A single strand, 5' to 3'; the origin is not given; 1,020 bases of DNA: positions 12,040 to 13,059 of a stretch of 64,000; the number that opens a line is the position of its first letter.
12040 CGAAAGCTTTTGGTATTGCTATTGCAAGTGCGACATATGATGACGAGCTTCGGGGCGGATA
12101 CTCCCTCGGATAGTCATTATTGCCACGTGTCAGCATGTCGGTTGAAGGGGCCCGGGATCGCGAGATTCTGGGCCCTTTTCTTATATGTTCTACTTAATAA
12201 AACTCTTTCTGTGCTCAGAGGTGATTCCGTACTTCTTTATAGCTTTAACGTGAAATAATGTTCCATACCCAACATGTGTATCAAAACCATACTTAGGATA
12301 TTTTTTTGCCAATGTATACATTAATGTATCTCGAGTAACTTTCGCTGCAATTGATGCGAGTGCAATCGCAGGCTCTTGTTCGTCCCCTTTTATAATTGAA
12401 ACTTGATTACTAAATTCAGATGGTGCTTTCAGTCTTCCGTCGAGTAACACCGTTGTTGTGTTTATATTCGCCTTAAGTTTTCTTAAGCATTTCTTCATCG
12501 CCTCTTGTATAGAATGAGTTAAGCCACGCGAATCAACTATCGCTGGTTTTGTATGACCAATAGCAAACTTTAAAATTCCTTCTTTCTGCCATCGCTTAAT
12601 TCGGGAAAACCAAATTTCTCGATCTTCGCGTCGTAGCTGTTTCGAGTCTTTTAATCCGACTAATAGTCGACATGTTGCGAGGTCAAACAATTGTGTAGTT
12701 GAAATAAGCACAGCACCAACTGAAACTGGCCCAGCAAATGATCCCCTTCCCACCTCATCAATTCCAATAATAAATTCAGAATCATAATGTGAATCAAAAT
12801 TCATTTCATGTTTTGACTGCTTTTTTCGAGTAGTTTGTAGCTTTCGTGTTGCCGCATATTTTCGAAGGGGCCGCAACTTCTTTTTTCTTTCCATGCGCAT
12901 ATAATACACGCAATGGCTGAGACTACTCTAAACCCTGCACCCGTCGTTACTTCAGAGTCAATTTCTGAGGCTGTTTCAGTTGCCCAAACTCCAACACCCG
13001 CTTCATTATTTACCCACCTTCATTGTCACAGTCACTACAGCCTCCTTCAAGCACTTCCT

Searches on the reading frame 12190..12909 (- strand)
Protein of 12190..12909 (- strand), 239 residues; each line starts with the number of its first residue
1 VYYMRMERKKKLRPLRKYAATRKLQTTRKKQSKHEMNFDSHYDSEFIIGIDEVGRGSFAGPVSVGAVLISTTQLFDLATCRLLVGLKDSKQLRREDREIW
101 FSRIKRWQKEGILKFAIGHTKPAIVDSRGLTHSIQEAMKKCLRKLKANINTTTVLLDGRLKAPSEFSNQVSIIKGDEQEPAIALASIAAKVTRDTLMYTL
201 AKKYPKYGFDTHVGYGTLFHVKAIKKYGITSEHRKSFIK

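Call 9: search_protein_families(library=pfam, proteins=[window:12190-12909:-], max_evalue=0.01)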
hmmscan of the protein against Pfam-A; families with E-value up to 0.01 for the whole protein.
window:12190-12909:- (239 aa): 1 family
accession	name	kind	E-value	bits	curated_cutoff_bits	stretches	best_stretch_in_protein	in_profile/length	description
PF01351.25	RNase_HII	-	2.3e-32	112.9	25.8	1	48-238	1-197/199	Ribonuclease HII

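Call 10: find_encoding_contigs(protein=window:12190-12909:-, flank=3000, max_places=6)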
Protein window:12190-12909:- (239 aa): no gene with exactly this product is on record in the collection.

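Call 11: find_homologous_proteins(query=window:12190-12909:-)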
Query window:12190-12909:- (239 aa): 5620 proteins with E <= 0.001 among 6180 candidates; the best 120 are listed.
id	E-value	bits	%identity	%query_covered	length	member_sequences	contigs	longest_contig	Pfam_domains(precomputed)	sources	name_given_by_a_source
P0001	3.5e-151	519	100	99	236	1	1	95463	PF01351.26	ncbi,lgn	-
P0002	1.2e-58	216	52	84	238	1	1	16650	PF01351.26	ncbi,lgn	-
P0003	4.1e-58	215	52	83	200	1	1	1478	PF01351.26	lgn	-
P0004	1.4e-56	209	55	81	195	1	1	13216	PF01351.26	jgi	jgi:ribonuclease HII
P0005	1.7e-55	206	55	81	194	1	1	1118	PF01351.26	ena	-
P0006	6.6e-55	204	51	81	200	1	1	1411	PF01351.26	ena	-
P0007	1.4e-54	203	52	81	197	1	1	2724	PF01351.26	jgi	jgi:ribonuclease HII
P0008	2.3e-54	202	51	81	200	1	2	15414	PF01351.26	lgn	-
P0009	2.8e-54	202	53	80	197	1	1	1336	PF01351.26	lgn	-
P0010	3.8e-54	202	53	81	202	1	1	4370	PF01351.26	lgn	-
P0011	3.8e-54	202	51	81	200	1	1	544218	PF01351.26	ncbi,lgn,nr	ncbi:ribonuclease HII [Candidatus Parcubacteria bacterium]|nr:ribonuclease HII [Candidatus Parcubact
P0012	3.9e-54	202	53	81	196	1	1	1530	PF01351.26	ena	-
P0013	4.3e-54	201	51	82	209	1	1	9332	PF01351.26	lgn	-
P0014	1.0e-53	200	52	81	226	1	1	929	PF01351.26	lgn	-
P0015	1.6e-53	200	53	82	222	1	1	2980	PF01351.26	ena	-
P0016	2.1e-53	199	54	82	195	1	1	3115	PF01351.26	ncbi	-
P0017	4.2e-53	198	51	81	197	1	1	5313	PF01351.26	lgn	-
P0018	4.7e-53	198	52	80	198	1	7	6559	PF01351.26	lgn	-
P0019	5.0e-53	198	49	81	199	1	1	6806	PF01351.26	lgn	-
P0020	1.2e-52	197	52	82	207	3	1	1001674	PF01351.26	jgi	jgi:ribonuclease HII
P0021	2.4e-52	196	51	82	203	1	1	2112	PF01351.26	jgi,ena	-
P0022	3.8e-52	195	53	82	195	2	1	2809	PF01351.26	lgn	-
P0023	4.1e-52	195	46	100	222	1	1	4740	PF01351.26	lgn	-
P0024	4.1e-52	195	52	82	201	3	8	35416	PF01351.26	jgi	jgi:ribonuclease HII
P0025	9.9e-52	194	45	90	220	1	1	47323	PF01351.26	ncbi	-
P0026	1.4e-51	193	48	81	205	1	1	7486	PF01351.26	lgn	-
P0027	1.4e-51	193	50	81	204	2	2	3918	PF01351.26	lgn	-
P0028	2.9e-51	192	51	81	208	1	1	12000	PF01351.26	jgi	jgi:ribonuclease HII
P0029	3.0e-51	192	47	92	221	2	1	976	PF01351.26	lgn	-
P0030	3.1e-51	192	50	83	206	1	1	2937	PF01351.26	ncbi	-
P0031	3.8e-51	192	50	82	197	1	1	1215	PF01351.26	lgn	-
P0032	4.0e-51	192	53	80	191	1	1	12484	PF01351.26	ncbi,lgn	-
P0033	4.6e-51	191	49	85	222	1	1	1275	PF01351.26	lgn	-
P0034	5.6e-51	191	49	82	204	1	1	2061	PF01351.26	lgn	-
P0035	5.7e-51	191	50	81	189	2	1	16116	PF01351.26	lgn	-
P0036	1.0e-50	190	48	81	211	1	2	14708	PF01351.26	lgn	-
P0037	1.2e-50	190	52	81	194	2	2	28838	PF01351.26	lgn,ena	-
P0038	1.7e-50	190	50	81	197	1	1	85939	PF01351.26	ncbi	-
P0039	1.7e-50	190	52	80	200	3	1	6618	PF01351.26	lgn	-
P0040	1.9e-50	189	48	81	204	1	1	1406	PF01351.26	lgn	-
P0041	2.2e-50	189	52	80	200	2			PF01351.26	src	-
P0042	3.5e-50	189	52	81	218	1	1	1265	PF01351.26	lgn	-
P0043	6.6e-50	188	50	81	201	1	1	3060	PF01351.26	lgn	-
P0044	6.9e-50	188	47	82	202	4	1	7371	PF01351.26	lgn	-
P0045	7.3e-50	188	52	81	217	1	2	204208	PF01351.26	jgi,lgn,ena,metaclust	metaclust:\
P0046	8.6e-50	187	49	81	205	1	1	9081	PF01351.26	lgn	-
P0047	9.3e-50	187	50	81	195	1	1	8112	PF01351.26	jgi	jgi:ribonuclease HII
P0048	1.3e-49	187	48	81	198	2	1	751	PF01351.26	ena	-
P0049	1.3e-49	187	51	81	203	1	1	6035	PF01351.26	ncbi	-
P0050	1.9e-49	186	48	82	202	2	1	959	PF01351.26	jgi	jgi:ribonuclease HII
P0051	2.2e-49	186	50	81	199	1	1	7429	PF01351.26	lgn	-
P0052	2.9e-49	186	51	82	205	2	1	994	PF01351.26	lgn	-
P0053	3.1e-49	185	47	83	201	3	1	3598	PF01351.26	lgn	-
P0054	3.3e-49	185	47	83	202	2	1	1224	PF01351.26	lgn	-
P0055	3.5e-49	185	51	82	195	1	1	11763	PF01351.26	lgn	-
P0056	3.6e-49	185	49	82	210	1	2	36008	PF01351.26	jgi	jgi:ribonuclease HII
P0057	4.2e-49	185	50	82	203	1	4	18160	PF01351.26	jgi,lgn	jgi:ribonuclease HII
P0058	4.3e-49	185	53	80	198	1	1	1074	PF01351.26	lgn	-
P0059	4.5e-49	185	48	82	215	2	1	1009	PF01351.26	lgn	-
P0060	4.8e-49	185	51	81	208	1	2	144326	PF01351.26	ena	-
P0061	5.2e-49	185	50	82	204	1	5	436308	PF01351.26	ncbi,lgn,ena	-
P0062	5.3e-49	185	50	82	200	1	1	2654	PF01351.26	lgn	-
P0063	5.4e-49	185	53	81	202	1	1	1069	PF01351.26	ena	-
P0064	5.8e-49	185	48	85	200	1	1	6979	PF01351.26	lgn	-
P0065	6.1e-49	185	48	86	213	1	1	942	PF01351.26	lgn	-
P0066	7.2e-49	184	49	81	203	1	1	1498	PF01351.26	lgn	-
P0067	9.2e-49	184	48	81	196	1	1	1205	PF01351.26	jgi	-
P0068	1.1e-48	184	51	81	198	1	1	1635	PF01351.26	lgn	-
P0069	1.2e-48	184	49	80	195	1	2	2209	PF01351.26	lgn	-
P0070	1.3e-48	183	49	80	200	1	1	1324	PF01351.26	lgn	-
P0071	1.4e-48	183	51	82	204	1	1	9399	PF01351.26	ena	-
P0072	1.9e-48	183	48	81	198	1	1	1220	PF01351.26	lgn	-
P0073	2.0e-48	183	48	80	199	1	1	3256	PF01351.26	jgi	-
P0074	2.1e-48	183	48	81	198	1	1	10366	PF01351.26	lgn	-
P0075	2.3e-48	183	49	81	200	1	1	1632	PF01351.26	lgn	-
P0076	2.5e-48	183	49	81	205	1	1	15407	PF01351.26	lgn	-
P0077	2.7e-48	182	49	82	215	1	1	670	PF01351.26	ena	-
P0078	2.7e-48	182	50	82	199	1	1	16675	PF01351.26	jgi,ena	-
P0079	3.1e-48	182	50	82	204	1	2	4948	PF01351.26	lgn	-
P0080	3.3e-48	182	48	81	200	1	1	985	PF01351.26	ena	-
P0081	3.4e-48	182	48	81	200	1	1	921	PF01351.26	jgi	jgi:ribonuclease HII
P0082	3.4e-48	182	50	82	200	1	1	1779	PF01351.26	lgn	-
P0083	4.5e-48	182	49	82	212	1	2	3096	PF01351.26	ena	-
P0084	4.8e-48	182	50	82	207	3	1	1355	PF01351.26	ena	-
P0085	5.1e-48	182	49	82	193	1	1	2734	PF01351.26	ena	-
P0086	6.0e-48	181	50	82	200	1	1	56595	PF01351.26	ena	-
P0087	6.1e-48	181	50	82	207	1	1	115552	PF01351.26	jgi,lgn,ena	-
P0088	6.1e-48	181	50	82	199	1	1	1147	PF01351.26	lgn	-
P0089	6.5e-48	181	53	81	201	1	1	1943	PF01351.26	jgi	jgi:ribonuclease HII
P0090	9.3e-48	181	49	80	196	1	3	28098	PF01351.26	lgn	-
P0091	9.6e-48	181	50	81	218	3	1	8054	PF01351.26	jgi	-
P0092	1.1e-47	180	49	82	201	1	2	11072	PF01351.26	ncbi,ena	-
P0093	1.2e-47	180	48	82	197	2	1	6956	PF01351.26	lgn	-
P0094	1.2e-47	180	49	82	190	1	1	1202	PF01351.26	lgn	-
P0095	1.4e-47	180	49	82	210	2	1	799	PF01351.26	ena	-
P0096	1.5e-47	180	48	81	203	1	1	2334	PF01351.26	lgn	-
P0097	1.5e-47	180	51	82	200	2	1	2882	PF01351.26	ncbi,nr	ncbi:ribonuclease HII [Candidatus Nomurabacteria bacterium]|nr:ribonuclease HII [Candidatus Nomuraba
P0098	1.5e-47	180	52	81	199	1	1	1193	PF01351.26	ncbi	-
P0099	1.6e-47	180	48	81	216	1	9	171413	PF01351.26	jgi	jgi:ribonuclease HII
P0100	1.7e-47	180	49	81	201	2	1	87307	PF01351.26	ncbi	-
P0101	2.0e-47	180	49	82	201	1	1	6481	PF01351.26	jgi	-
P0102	2.1e-47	179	49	81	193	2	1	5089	PF01351.26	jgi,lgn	-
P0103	2.2e-47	179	48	82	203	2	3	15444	PF01351.26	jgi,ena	-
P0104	2.8e-47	179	50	82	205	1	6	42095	PF01351.26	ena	-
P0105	2.8e-47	179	49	81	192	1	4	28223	PF01351.26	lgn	-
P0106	2.9e-47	179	48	81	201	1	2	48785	PF01351.26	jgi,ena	jgi:ribonuclease HII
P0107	2.9e-47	179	48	82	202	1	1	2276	PF01351.26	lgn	-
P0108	3.0e-47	179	46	82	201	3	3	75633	PF01351.26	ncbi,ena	ncbi:MAG: ribonuclease HII [Patescibacteria group bacterium]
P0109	3.2e-47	179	48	81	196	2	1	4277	PF01351.26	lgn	-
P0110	3.4e-47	179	48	82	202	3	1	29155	PF01351.26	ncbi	ncbi:MAG: ribonuclease HII [Candidatus Paceibacterota bacterium]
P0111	3.8e-47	179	48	82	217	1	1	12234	PF01351.26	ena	-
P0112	3.9e-47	179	49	80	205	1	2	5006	PF01351.26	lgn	-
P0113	4.2e-47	179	48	81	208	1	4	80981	PF01351.26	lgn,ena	-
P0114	4.7e-47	178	49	80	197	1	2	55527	PF01351.26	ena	-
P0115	4.9e-47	178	47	81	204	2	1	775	PF01351.26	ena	-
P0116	4.9e-47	178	49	82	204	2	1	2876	PF01351.26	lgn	-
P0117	5.0e-47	178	48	81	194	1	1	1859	PF01351.26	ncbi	-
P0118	5.1e-47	178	48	82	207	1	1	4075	PF01351.26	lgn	-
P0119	5.6e-47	178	46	83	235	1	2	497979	PF01351.26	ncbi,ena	-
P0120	6.4e-47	178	48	81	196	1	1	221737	PF01351.26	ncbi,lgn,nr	ncbi:MAG: ribonuclease HII [Candidatus Taylorbacteria bacterium]|nr:ribonuclease HII [Candidatus Tay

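Call 12: find_encoding_contigs(protein=P0001, flank=2500, max_places=3)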
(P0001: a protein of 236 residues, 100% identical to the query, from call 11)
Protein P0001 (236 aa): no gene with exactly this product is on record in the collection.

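Call 13: find_encoding_contigs(protein=P0002, flank=3000, max_places=3)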
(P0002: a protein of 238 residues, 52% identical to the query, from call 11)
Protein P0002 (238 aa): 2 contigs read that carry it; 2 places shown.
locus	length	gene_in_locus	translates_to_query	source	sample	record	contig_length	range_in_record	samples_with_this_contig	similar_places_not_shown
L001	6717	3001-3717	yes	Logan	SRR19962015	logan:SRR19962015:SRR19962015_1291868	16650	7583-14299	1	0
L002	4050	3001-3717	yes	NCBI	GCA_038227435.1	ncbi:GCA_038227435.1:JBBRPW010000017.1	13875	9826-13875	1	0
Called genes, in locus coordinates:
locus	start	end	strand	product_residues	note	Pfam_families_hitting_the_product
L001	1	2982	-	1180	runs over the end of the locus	PF02811:PHP, PF07733:DNA_pol3_alpha, PF17657:DNA_pol3_finger, PF14579:HHH_6, PF01336:tRNA_anti-codon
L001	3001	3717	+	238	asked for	PF01351:RNase_HII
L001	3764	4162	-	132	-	-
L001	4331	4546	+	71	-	PF01783:Ribosomal_L32p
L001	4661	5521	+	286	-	PF01029:NusB, PF00293:NUDIX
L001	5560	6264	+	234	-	PF22935:RM44_endonuclase, PF14622:Ribonucleas_3_3, PF00636:Ribonuclease_3, PF00035:dsrm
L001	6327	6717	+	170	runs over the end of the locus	-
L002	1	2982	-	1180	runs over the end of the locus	PF02811:PHP, PF07733:DNA_pol3_alpha, PF17657:DNA_pol3_finger, PF14579:HHH_6, PF01336:tRNA_anti-codon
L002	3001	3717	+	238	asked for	PF01351:RNase_HII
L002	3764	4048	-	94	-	?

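Call 14: find_encoding_contigs(protein=P0004, flank=3000, max_places=3)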
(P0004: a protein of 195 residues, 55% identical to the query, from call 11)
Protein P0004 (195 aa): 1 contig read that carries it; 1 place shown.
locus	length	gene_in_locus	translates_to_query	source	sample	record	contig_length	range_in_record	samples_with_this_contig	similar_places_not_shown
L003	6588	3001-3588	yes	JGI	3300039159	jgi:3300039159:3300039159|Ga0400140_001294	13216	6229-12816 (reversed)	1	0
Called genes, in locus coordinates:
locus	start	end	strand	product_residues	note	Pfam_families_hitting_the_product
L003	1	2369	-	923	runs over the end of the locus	?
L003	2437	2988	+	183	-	PF07963:N_methyl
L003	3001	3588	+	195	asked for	PF01351:RNase_HII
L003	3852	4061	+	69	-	PF01783:Ribosomal_L32p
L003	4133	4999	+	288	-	PF01029:NusB, PF00293:NUDIX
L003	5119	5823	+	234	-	PF22935:RM44_endonuclase, PF14622:Ribonucleas_3_3, PF00636:Ribonuclease_3, PF00035:dsrm, PF22892:DSRM_MRPL44 (faint)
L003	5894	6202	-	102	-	-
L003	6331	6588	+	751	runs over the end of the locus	PF02463:SMC_N, PF13175:AAA_15, PF13476:AAA_23, PF13304:AAA_21 (weak)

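Call 20: find_related_loci(query=A1, collection=genome_contigs, flank=2500)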
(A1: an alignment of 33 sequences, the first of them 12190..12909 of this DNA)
Query A1 (239 aa) in genome_contigs; peptide patterns used: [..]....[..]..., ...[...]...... (x = any residue, [..] = any of these).
600 stretches matched a pattern (row limit reached: there are more); 588 encode a relative of the query (tblastn E <= 1e-3); the best 80 are kept; 80 distinct loci.
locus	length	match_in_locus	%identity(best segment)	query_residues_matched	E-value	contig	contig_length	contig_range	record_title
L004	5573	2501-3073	53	47-239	4e-61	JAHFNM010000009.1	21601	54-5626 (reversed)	MAG: Candidatus Nomurabacteria bacterium isolate nzgw480 NODE_3262_length_21602_cov_3.190122, whole genome shotgun seque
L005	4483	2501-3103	50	42-238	4e-58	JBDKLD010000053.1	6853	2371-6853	MAG: Candidatus Parcubacteria bacterium isolate hopbrook_2019_sw_WHONDRS-S19S_0012_B_bin.21 scaffold_359470, whole genom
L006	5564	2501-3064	50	46-238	4e-55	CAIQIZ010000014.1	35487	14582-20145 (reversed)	uncultured bacterium isolate AM-2014_bin-3837 genome assembly, contig: bin-3837:14/31, whole genome shotgun sequence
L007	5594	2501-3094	45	38-238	2e-53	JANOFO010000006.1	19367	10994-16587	MAG: Candidatus Paceibacterota bacterium isolate SOY_64_metabat_47 SOY_64_k141_213400, whole genome shotgun sequence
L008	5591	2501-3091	49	46-239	2e-53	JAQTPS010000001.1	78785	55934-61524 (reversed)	MAG: Candidatus Paceibacterota bacterium isolate STB_121 NODE_661_length_78785_cov_3.550815_Sandtown_B, whole genome sho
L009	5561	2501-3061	47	46-237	6e-52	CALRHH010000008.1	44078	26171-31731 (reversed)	MAG: Candidatus Nomurabacteria bacterium isolate Ike-100m-40 genome assembly, contig: Ike-100-c271, whole genome shotgun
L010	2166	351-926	45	45-238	5e-52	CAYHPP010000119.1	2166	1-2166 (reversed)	MAG TPA_asm: uncultured Candidatus Saccharibacteria bacterium isolate ERP119705_co14_552 genome assembly, contig: NODE_1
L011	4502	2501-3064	45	45-237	1e-51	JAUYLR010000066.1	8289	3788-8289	MAG: bacterium isolate C24_metabat.bin.43 C24_k141_74516, whole genome shotgun sequence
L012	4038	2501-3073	44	42-239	2e-49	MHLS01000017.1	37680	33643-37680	MAG: Candidatus Lloydbacteria bacterium RIFCSPLOWO2_02_FULL_54_12 rifcsplowo2_02_scaffold_1743, whole genome shotgun seq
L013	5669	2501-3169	40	9-239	7e-49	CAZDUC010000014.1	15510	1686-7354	MAG TPA_asm: uncultured Candidatus Saccharibacteria bacterium isolate SRP286056_co1_642 genome assembly, contig: NODE_46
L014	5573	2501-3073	43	47-239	6e-48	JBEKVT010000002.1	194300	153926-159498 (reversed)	MAG: Minisyncoccia bacterium isolate SPRUCE 610 SPRUCE_610_2, whole genome shotgun sequence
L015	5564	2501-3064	46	45-237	3e-48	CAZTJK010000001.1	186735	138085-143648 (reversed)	MAG TPA_asm: uncultured Candidatus Saccharibacteria bacterium isolate binchicken_co185_277 genome assembly, contig: NODE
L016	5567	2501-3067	43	45-238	2e-46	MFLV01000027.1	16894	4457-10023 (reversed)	MAG: Candidatus Kaiserbacteria bacterium RIFCSPLOWO2_01_FULL_51_21 rifcsplowo2_01_scaffold_7621, whole genome shotgun se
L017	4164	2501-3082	47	41-239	5e-46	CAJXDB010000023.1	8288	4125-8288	TPA_asm: uncultured bacterium isolate ERR599062_bin.104_MetaBAT_v2.12.1_MAG genome assembly, contig: NODE_8180_length_82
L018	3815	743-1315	42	43-239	8e-45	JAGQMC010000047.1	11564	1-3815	MAG: Candidatus Kaiserbacteria bacterium isolate HKST-UBA32 k127_3316815, whole genome shotgun sequence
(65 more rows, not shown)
